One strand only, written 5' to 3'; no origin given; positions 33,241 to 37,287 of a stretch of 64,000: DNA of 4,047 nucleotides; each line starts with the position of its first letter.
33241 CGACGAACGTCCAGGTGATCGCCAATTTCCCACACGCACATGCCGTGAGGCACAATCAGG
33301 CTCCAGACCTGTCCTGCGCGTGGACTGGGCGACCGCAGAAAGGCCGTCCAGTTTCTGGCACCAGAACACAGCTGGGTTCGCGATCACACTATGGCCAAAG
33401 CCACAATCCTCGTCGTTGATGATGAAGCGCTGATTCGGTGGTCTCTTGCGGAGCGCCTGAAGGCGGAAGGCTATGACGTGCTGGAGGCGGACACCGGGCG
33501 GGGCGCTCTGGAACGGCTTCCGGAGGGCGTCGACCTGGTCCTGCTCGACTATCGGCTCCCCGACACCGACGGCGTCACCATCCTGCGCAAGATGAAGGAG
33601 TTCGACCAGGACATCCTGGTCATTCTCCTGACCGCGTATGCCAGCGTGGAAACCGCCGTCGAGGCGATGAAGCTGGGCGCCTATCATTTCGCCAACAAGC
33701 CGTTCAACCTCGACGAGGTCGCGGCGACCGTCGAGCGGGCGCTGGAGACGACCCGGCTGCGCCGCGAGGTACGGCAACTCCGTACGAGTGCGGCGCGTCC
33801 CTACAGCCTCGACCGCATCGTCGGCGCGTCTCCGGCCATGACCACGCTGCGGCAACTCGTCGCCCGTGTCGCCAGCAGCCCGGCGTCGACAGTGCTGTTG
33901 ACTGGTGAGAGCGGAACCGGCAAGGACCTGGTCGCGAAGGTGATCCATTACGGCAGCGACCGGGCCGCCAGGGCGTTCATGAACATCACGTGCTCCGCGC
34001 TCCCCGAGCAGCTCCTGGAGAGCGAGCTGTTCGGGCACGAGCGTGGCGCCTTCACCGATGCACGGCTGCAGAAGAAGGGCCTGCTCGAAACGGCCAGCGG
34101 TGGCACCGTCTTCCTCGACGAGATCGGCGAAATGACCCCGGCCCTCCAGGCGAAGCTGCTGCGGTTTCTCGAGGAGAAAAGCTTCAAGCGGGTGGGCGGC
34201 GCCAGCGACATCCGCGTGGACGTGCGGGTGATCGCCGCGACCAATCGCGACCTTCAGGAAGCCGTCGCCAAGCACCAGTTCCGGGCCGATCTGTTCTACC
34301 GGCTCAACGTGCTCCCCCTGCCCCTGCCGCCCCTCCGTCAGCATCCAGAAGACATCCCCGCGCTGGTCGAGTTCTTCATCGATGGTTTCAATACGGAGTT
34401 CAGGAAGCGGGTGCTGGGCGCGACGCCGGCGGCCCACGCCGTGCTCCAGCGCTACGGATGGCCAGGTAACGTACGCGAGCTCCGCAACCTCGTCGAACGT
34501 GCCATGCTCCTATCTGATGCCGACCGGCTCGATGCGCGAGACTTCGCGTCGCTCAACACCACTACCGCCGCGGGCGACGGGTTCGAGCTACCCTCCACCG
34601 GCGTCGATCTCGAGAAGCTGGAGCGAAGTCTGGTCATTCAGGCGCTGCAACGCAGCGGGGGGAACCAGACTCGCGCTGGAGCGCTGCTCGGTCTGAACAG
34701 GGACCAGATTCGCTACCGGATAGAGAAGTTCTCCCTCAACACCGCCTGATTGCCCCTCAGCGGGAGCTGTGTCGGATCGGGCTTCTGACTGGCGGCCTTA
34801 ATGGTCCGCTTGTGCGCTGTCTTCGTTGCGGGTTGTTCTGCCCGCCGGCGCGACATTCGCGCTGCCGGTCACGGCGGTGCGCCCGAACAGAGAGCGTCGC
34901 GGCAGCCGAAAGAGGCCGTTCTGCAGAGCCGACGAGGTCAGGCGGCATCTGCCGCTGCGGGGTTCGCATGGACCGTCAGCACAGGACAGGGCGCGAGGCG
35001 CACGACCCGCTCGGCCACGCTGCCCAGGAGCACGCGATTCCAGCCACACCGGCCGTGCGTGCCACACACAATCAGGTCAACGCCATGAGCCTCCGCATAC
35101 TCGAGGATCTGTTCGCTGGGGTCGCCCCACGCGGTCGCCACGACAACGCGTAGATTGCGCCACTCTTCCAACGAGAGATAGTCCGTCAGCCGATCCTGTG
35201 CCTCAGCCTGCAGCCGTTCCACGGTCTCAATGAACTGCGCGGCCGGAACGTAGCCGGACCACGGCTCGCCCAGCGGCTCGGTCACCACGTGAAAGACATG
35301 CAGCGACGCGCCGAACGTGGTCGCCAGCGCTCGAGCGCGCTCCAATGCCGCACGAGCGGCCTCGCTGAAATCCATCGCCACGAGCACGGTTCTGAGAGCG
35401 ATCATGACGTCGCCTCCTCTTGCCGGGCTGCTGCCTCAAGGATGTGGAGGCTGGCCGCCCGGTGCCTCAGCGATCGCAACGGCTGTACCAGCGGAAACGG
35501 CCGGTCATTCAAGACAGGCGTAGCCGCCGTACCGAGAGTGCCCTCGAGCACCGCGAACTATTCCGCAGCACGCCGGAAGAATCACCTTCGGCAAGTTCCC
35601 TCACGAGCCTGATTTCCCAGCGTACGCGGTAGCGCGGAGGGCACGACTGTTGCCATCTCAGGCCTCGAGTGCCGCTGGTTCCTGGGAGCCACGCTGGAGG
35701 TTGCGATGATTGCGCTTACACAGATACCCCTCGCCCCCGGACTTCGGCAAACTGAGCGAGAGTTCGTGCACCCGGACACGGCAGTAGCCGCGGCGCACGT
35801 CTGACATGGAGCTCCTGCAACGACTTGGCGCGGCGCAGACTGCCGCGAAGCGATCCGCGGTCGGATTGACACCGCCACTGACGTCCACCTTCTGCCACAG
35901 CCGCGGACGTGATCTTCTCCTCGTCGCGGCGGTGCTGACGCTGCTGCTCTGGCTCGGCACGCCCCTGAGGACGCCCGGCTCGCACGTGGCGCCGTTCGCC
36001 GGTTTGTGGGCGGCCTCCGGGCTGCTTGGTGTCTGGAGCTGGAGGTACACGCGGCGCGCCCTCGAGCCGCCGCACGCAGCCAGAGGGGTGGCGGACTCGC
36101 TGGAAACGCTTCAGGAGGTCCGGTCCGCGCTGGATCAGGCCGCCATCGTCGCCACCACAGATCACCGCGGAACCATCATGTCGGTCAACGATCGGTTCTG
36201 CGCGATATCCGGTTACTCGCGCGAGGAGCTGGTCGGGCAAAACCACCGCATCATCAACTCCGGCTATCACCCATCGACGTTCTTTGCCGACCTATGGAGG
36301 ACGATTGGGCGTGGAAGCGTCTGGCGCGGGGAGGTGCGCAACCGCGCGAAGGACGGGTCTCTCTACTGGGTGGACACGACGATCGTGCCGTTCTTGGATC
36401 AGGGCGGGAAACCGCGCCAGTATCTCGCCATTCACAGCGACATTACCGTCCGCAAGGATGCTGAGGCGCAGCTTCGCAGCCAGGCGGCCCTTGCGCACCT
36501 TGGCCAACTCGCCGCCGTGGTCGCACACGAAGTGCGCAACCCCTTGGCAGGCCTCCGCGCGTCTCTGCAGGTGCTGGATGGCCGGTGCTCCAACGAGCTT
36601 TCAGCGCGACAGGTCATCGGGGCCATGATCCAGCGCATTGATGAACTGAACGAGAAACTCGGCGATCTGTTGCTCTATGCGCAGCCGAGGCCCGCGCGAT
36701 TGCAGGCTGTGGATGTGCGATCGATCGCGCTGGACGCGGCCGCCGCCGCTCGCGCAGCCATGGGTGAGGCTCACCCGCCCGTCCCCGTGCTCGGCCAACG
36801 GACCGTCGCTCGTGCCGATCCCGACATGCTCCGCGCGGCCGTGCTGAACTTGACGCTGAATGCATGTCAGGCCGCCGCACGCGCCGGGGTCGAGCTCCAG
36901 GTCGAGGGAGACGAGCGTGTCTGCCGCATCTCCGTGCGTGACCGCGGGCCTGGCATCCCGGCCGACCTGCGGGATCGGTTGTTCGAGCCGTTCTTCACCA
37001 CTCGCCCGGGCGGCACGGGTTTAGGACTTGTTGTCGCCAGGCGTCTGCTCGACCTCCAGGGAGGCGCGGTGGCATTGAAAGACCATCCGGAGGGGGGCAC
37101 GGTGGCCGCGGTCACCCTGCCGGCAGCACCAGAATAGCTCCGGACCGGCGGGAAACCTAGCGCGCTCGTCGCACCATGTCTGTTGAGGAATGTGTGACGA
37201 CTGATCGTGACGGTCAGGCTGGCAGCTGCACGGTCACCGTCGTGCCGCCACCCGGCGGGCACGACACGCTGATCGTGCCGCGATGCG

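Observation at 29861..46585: USP-rich dormancy/hypoxia-type gene set apparently run by a sigma-54 activator and a FixL-like kinase instead of a DosR/FixJ-type regulator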

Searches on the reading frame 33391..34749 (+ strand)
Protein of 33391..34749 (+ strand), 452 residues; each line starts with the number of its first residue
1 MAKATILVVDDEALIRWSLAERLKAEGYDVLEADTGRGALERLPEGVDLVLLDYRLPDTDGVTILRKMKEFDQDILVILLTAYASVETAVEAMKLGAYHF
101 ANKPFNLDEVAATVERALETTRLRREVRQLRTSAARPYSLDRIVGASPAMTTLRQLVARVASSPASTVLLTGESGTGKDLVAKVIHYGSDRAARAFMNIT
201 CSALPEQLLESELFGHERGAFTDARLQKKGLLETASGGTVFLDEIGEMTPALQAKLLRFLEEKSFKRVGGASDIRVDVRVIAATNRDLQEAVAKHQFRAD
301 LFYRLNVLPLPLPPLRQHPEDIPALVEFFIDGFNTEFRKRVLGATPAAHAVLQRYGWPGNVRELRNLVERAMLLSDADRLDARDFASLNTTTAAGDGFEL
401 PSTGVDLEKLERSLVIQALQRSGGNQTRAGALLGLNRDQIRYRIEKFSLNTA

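Call 5: search_protein_families(library=pfam, proteins=[window:33391-34749:+], max_evalue=0.01)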
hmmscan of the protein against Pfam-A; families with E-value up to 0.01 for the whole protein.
window:33391-34749:+ (452 aa): 12 families
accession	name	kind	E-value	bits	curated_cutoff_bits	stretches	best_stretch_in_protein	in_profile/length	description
PF00158.32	Sigma54_activat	-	3.1e-67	225.9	20.2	1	143-310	1-167/168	Sigma-54 interaction domain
PF00072.30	Response_reg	-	6.1e-26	91.2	30.2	1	6-114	1-110/111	Response regulator receiver domain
PF25601.1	AAA_lid_14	-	4.2e-22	78.2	27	1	316-387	1-72/87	AAA+ ATPase lid domain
PF14532.12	Sigma54_activ_2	-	4.7e-20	72.7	25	1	144-315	1-138/138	Sigma-54 interaction domain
PF02954.25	HTH_8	-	1.2e-11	44.5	22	1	407-447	2-42/42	Bacterial regulatory protein, Fis family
PF07728.20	AAA_5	-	6.9e-10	39.5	22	1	168-288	2-125/139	AAA domain (dynein-related subfamily)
PF00004.35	AAA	-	7.8e-07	30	21.2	1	168-289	1-115/131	ATPase family associated with various cellular activities (AAA)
PF13191.12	AAA_16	-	0.00027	21.9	32.6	1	147-252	6-112/167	AAA ATPase domain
PF07724.20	AAA_2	-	0.00028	21.4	27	1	164-292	2-131/166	AAA domain (Cdc48 subfamily)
PF20030.5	bpMoxR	-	0.0006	19.4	27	1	168-293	34-152/205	MoxR domain in the MoxR-vWA-beta-propeller ternary systems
PF01078.27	Mg_chelatase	-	0.00098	19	20.3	0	227-285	97-157/207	Magnesium chelatase, subunit ChlI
PF13518.12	HTH_28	-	0.0063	17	25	0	415-447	5-36/52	Helix-turn-helix domain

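Call 17: find_related_loci(query=window:33391-34749:+, collection=genome_contigs, flank=10000)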
Query window:33391-34749:+ (452 aa) in genome_contigs; peptide patterns used: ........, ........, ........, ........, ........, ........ (x = any residue, [..] = any of these).
600 stretches matched a pattern (row limit reached: there are more); 600 encode a relative of the query (tblastn E <= 1e-3); the best 80 are kept; 80 distinct loci.
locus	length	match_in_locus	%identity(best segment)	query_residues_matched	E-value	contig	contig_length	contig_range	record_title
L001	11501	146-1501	76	1-452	0e+0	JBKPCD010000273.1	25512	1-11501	MAG: Acidobacteriota bacterium isolate GB_EKS_MAG_00061 GB_EKS_000001836925, whole genome shotgun sequence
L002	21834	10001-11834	71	5-452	0e+0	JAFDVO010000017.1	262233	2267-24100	MAG: Acidobacteria bacterium isolate SZAS-18 ACID-KAN-4__17__length-262233, whole genome shotgun sequence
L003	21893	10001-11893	69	3-449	0e+0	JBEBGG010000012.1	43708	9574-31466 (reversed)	MAG: Vicinamibacterales bacterium isolate ASF_16 NODE_289_length_43708_cov_4.257103, whole genome shotgun sequence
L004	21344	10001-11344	66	4-450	0e+0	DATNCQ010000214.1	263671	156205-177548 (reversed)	MAG TPA_asm: Vicinamibacterales bacterium isolate SMAG_U11218 k141_1383968, whole genome shotgun sequence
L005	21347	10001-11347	67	1-449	0e+0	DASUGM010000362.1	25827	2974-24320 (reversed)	MAG TPA_asm: Vicinamibacterales bacterium isolate SMAG_U1405 k141_1358204, whole genome shotgun sequence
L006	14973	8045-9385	67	1-449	0e+0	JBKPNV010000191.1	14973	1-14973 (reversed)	MAG: Acidobacteriota bacterium isolate GS_HAYS_MAG_00031 GS_HAYS_000002219937, whole genome shotgun sequence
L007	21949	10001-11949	64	1-450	0e+0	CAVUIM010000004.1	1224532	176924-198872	MAG: uncultured Acidobacteriota bacterium isolate MFD04651.bin.1.237 genome assembly, contig: contig_7549, whole genome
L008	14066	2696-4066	50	1-450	9e-140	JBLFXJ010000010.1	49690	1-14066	MAG: Myxococcota bacterium isolate 3300053785_10 Ga0535658_0000907, whole genome shotgun sequence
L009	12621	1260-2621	48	4-449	2e-127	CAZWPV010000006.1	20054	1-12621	MAG TPA_asm: uncultured Anaerolineales bacterium isolate binchicken_co228_317 genome assembly, contig: NODE_3654_length_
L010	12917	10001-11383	44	1-449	1e-126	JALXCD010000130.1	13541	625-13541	MAG: Deltaproteobacteria bacterium isolate T2_metabat2_scaf2bin.141 T2_NODE_5080_length_13541_cov_1.839198, whole genome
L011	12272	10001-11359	47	6-449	1e-124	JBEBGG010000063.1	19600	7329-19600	MAG: Vicinamibacterales bacterium isolate ASF_16 NODE_1286_length_19600_cov_4.082970, whole genome shotgun sequence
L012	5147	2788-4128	45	6-450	4e-125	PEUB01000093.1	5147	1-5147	MAG: Nitrospirae bacterium CG02_land_8_20_14_3_00_41_53 CG02_land_8_20_14_3.00_150_scaffold_12044_c, whole genome shotgu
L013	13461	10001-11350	47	1-449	8e-123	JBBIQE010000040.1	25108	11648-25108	MAG: Candidatus Methylomirabilis sp. isolate BQS170218_bin_319 NODE_1590_length_25108_cov_2.21288, whole genome shotgun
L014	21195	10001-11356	44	6-452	2e-121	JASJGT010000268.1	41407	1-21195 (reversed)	MAG: Desulfuromusa sp. isolate ChS5.bin.38 ChesSed_k141_413595, whole genome shotgun sequence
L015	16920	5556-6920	46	6-449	2e-121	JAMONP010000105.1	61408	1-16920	MAG: Desulfuromonadales bacterium isolate 4281-140_metabat2_scaf2bin.052 4281-140_scaffold_94_c1, whole genome shotgun s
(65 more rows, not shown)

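Call 38: search_protein_families(library=ncbifam, proteins=[window:33391-34749:+], max_evalue=0.0001)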
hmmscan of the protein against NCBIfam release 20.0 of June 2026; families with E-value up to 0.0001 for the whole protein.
window:33391-34749:+ (452 aa): 112 families (the best 25 are shown)
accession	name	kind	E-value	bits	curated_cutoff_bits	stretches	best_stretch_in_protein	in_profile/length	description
NF008469.0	PRK11361.1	equivalog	1.4e-137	459.2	714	1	2-451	3-458/461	acetoacetate metabolism transcriptional regulator AtoC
TIGR01818.1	ntrC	equivalog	6.7e-116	387.8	558.6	1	6-386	1-378/463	nitrogen regulation protein NR(I)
TIGR02915.1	PEP_resp_reg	equivalog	1.2e-113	380.4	502.6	1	6-449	1-444/445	PEP-CTERM-box response regulator transcription factor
NF051870.1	NAssimRespRegNtrX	equivalog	5.6e-112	374.9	600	1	5-444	3-447/452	nitrogen assimilation response regulator NtrX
TIGR01817.1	nifA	equivalog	1.8e-111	373.5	528.85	1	116-387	173-440/534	nif-specific transcriptional activator NifA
NF007689.0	PRK10365.1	equivalog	6.9e-110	367.8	760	1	3-440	5-435/441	sigma-54-dependent response regulator transcription factor ZraR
NF011695.0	PRK15115.1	equivalog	6.4e-96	321.8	763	1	3-444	6-433/445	two-component system response regulator GlrR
NF008176.1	PRK10923.1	equivalog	5.9e-95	318.6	620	1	1-375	1-371/469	nitrogen regulation protein NR(I)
NF038308.1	RNA_repair_RtcR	equivalog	1e-94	318.3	650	1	81-446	118-515/530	RNA repair transcriptional activator RtcR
NF041946.1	LuxO_transreg_Vib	equivalog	7.3e-94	315.1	800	1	24-381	17-372/463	quorum-sensing sigma-54 dependent transcriptional regulator LuxO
NF041552.1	TF_PrdR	equivalog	1.6e-91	307.4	795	1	123-447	254-576/577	sigma-54 dependent transcriptional regulator PrdR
NF003451.0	PRK05022.1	equivalog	1.8e-89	300.8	476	1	110-388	155-442/512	nitric oxide reductase transcriptional regulator NorR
NF050807.1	TransRegFlbDCaul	equivalog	2.6e-89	300.2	750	1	26-448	23-439/454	sigma-54-dependent transcriptional regulator FlbD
NF049963.1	RespRegFlgRCampy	domain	1.2e-86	291.2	750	1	6-449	3-429/429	fla regulon two-component system response regulator FlgR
NF011953.0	PRK15424.1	equivalog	2.1e-83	280.7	703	1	108-444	183-531/538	propionate catabolism operon regulatory protein PrpR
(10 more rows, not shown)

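Call 40: find_encoding_contigs(protein=window:33391-34749:+, flank=10000, max_places=6)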
Protein window:33391-34749:+ (452 aa): no gene with exactly this product is on record in the collection.

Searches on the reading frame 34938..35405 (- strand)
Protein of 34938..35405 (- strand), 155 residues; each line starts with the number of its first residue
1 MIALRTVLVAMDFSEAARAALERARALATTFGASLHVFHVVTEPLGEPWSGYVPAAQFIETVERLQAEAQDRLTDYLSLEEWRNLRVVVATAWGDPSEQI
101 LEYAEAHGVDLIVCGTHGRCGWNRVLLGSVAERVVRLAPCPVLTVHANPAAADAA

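Call 5: search_protein_families(library=pfam, proteins=[window:34938-35405:-], max_evalue=0.01)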
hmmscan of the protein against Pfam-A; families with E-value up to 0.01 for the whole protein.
window:34938-35405:- (155 aa): 1 family
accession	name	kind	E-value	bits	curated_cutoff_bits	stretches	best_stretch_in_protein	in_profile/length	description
PF00582.32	Usp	-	2.6e-36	125.7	24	1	5-146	3-141/141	Universal stress protein family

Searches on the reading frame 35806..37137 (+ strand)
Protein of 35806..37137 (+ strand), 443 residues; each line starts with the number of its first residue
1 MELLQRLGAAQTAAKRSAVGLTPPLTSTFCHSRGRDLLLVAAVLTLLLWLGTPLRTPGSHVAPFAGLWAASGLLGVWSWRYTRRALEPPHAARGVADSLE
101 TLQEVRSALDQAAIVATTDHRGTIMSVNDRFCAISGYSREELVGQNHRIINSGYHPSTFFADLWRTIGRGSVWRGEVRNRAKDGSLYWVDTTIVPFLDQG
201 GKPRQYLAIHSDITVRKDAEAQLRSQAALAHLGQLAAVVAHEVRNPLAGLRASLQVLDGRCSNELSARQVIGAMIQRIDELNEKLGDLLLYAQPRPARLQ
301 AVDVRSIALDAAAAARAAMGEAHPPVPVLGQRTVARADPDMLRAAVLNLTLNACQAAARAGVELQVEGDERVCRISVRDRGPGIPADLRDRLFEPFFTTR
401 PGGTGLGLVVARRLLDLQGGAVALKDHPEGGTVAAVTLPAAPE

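Call 5: search_protein_families(library=pfam, proteins=[window:35806-37137:+], max_evalue=0.01)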
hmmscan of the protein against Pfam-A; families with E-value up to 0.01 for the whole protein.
window:35806-37137:+ (443 aa): 8 families
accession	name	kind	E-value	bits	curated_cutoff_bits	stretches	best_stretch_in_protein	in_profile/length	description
PF02518.31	HATPase_c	-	1.6e-21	77.2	26.4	1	338-441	2-110/111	Histidine kinase-, DNA gyrase B-, and HSP90-like ATPase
PF13426.13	PAS_9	-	3.1e-16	60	27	1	115-214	4-102/103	PAS domain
PF08447.18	PAS_3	-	1.8e-15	57.4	25.6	1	125-209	2-88/89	PAS fold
PF00989.32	PAS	-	1.1e-13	51.6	22.6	1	114-213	13-113/113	PAS fold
PF00512.31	HisKA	-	5.4e-10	39.6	26.9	1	232-293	2-62/66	His Kinase A (phospho-acceptor) domain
PF08448.16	PAS_4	-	4.1e-09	37.1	23.1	1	113-217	6-109/110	PAS fold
PF13581.12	HATPase_c_2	-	0.00033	21.1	27.4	1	336-417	26-111/127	Histidine kinase-like ATPase domain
PF13188.13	PAS_8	-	0.00081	19.7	21.8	1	113-150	13-50/65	PAS domain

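Call 27: search_solved_structures(query=window:35806-37137:+, max_evalue=0.00001, show_alignments=2)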
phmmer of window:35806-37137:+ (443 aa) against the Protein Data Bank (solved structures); distinct sequences matched with E-value up to 0.00001: 85 (the best 60 are shown).
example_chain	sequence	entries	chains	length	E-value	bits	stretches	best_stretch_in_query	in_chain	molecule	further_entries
3ewk_A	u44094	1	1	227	1.1e-52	182.4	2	115-224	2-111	Sensor protein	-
9jfj_A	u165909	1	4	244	1.6e-29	106.1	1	221-439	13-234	Sensor histidine kinase ZraS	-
9qq6_A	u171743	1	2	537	4.6e-29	104.6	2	96-231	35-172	histidine kinase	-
8a3u_A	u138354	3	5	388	6e-27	97.7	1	112-443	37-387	Putative Sensory box protein,Sensor protein FixL | Putative Sensory box protein,Putative Sensory box protein,Sensor protein FixL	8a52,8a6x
8a7f_A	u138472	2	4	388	1.6e-26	96.3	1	112-443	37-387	Putative Sensory box protein,Sensor protein FixL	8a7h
4gcz_A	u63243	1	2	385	5.2e-26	94.6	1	102-443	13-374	Blue-light photoreceptor, Sensor protein fixL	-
9p6i_A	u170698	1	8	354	1.5e-21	79.9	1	207-431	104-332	histidine kinase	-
8dik_A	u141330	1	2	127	2.3e-21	79.3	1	108-216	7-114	Aerotaxis receptor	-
3a0r_A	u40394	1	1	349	1.2e-19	73.6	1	211-443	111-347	Sensor protein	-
31cj_A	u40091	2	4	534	6.8e-19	71.1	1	107-217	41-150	Aerotaxis receptor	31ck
3d36_A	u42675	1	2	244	7.8e-19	70.9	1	232-441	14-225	Sporulation kinase B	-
2gj3_A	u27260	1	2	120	8.2e-17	64.3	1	106-213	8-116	Nitrogen fixation regulatory protein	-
3a0t_A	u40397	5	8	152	1.8e-15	59.9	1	336-443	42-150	Sensor protein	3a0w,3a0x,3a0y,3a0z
1r62_A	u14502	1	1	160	2.3e-14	56.2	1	337-439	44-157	Nitrogen regulation protein NR(II)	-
6lgq_C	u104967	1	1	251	3.4e-13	52.4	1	235-440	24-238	Histidine kinase KdpD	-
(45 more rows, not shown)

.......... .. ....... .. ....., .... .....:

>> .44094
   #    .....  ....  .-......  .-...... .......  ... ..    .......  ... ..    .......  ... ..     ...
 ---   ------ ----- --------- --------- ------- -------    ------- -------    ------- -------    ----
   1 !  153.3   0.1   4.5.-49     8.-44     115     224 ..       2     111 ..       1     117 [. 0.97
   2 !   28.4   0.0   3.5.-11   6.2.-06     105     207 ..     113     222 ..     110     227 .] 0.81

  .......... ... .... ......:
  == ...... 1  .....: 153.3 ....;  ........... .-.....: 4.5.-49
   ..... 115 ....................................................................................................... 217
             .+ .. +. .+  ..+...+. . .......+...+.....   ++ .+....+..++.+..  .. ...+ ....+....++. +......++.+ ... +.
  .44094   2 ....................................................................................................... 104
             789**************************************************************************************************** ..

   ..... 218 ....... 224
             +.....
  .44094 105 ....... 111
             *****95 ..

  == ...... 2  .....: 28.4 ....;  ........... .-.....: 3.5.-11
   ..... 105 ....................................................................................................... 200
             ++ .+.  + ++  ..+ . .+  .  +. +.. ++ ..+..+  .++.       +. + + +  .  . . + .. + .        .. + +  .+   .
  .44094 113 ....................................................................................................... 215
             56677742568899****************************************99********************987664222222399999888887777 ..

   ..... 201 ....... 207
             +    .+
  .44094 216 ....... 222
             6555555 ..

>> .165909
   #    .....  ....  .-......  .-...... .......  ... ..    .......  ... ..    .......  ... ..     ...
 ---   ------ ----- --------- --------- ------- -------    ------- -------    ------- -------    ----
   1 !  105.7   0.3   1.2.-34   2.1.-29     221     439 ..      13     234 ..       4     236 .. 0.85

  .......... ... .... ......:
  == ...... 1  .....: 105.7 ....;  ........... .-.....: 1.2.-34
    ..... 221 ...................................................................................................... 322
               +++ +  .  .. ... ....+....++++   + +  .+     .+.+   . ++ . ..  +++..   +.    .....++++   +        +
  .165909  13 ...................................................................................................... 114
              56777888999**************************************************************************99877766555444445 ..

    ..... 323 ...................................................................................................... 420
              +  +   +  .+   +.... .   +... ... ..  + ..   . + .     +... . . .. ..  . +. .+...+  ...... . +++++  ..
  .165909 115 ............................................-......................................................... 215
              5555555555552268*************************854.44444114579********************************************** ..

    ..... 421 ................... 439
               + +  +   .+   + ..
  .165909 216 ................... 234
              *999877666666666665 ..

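Call 38: search_protein_families(library=ncbifam, proteins=[window:35806-37137:+], max_evalue=0.0001)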
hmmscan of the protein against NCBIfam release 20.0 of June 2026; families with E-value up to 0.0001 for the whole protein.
window:35806-37137:+ (443 aa): 78 families (the best 25 are shown)
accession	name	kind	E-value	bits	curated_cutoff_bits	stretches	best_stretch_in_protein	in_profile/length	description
NF008468.0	PRK11360.1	equivalog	3.9e-55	187.4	646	1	114-442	280-610/616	two-component system sensor histidine kinase AtoS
TIGR02938.1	nifL_nitrog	equivalog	4.9e-40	137.5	242.45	2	105-230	6-132/494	nitrogen fixation negative regulator NifL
NF007688.0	PRK10364.1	equivalog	1.5e-36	126.1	479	1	216-440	224-451/460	two-component system sensor histidine kinase ZraS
NF052574.1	HisKinEspCMyxo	equivalog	2e-34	118.9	1200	1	108-442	292-639/785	serine histidine kinase EspC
NF010076.0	PRK13557.1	subfamily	6.1e-32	110.8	631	1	123-441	54-395/540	histidine kinase famiy protein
NF052573.1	HisKinEspAMyxo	equivalog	9.1e-32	109.9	1400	1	115-441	267-612/755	serine histidine kinase EspA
NF053867.1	SprKinKinDBac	equivalog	2.1e-27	95.8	775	1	228-441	282-498/500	sporulation kinase KinD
NF045675.1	PhdiestaseDibA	equivalog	8.5e-25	87.1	980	1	114-235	90-211/623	phosphodiesterase DibA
NF045595.1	HK_scytonemin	equivalog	2.8e-23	82.2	865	1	197-440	376-635/637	scytonemin biosynthesis sensor histidine kinase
NF008312.0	PRK11100.1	equivalog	4.4e-23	81.9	356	1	238-440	262-474/477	two-component system sensor histidine kinase CreC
NF010411.0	PRK13837.1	equivalog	3.7e-22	78.2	647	1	216-441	434-676/828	two-component system VirA-like sensor kinase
NF007898.0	PRK10604.1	equivalog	5.9e-21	75.1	478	1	229-440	209-423/433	two-component system sensor histidine kinase RstB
TIGR00229.1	sensory_box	domain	1.2e-20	73.9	22.9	1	106-223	8-126/126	PAS domain S-box protein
NF038348.1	T2SS_HK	subfamily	1.2e-20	73.4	450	2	339-440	469-573/574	histidine kinase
NF008293.1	PRK11073.1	equivalog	1.6e-20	73.6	240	1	233-439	131-346/349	nitrogen regulation protein NR(II)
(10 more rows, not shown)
